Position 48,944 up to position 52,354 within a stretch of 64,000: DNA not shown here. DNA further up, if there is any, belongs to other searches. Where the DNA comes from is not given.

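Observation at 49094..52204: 1036-aa four-module fusion: thioredoxin-like [2Fe-2S] + NuoF + ferredoxin + GltD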

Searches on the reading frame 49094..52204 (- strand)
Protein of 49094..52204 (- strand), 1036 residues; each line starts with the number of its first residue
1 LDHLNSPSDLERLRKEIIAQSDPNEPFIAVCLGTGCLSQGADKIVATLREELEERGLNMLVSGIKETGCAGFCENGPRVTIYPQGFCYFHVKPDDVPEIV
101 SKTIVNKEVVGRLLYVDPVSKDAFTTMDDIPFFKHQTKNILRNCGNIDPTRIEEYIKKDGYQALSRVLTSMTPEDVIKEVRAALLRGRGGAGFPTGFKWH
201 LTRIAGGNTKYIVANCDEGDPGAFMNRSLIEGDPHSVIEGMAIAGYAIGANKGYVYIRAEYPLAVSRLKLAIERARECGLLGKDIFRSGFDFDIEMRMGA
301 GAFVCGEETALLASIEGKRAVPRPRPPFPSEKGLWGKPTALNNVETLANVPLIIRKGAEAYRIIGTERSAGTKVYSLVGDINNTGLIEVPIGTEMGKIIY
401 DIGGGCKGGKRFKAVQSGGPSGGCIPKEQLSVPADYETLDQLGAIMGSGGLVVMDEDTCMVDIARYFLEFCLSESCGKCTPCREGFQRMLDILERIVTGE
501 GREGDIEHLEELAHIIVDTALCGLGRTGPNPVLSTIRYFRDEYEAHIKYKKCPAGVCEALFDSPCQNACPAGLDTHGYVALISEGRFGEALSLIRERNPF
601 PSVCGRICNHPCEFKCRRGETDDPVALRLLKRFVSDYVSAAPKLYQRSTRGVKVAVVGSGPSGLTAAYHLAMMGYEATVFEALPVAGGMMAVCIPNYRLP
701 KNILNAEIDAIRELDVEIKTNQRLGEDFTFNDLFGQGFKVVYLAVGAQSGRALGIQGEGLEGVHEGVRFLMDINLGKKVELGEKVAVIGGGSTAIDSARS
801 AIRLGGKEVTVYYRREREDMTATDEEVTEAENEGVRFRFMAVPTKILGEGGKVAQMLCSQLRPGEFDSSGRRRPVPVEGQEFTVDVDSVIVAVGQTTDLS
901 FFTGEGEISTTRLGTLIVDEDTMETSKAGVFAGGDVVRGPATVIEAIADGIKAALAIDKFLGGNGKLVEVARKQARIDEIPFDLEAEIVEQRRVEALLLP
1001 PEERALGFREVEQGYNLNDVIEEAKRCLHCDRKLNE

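Call 5: search_protein_families(library=pfam, proteins=[window:49094-52204:-], max_evalue=0.001)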
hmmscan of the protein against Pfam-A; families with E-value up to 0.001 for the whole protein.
window:49094-52204:- (1036 aa): 13 families
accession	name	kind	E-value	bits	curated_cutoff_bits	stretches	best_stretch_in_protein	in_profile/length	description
PF01512.22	Complex1_51K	-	1.1e-43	149.1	31.2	1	180-351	1-149/150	Nuo51 FMN-binding domain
PF10589.14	NADH_4Fe-4S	-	9.6e-34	115.6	23.5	1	462-546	1-85/85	NADH-ubiquinone oxidoreductase-F iron-sulfur binding region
PF07992.20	Pyr_redox_2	-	3.2e-32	112.6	26.1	1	653-950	2-291/291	Pyridine nucleotide-disulphide oxidoreductase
PF14691.11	Fer4_20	-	9.9e-24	83.8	25.8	1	557-639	24-109/113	Dihydroprymidine dehydrogenase domain II, 4Fe-4S cluster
PF13738.12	Pyr_redox_3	-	3.2e-11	43.5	30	1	780-934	163-305/305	Pyridine nucleotide-disulphide oxidoreductase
PF00070.33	Pyr_redox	-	1.3e-09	38.9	22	1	784-855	1-76/82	Pyridine nucleotide-disulphide oxidoreductase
PF13450.12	NAD_binding_8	-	9.5e-09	35.9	21.9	1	656-691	1-36/68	NAD(P)-binding Rossmann-like domain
PF01257.25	2Fe-2S_thioredx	-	1.6e-06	28.5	24.8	1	25-102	65-143/145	Thioredoxin-like [2Fe-2S] ferredoxin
PF01266.30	DAO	-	7.2e-06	26.2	27.9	1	653-690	1-43/353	FAD dependent oxidoreductase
PF12831.13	FAD_oxidored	-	2.6e-05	24.2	27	1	654-692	2-40/416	FAD dependent oxidoreductase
PF01134.28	GIDA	-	0.00039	20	22.1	0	653-712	1-60/391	Glucose inhibited division protein A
PF01593.30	Amino_oxidase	-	0.00042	20.2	19.8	0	662-688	2-28/443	Flavin containing amine oxidoreductase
PF01946.23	Thi4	-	0.00043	20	26.2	0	653-688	19-55/235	Thi4 family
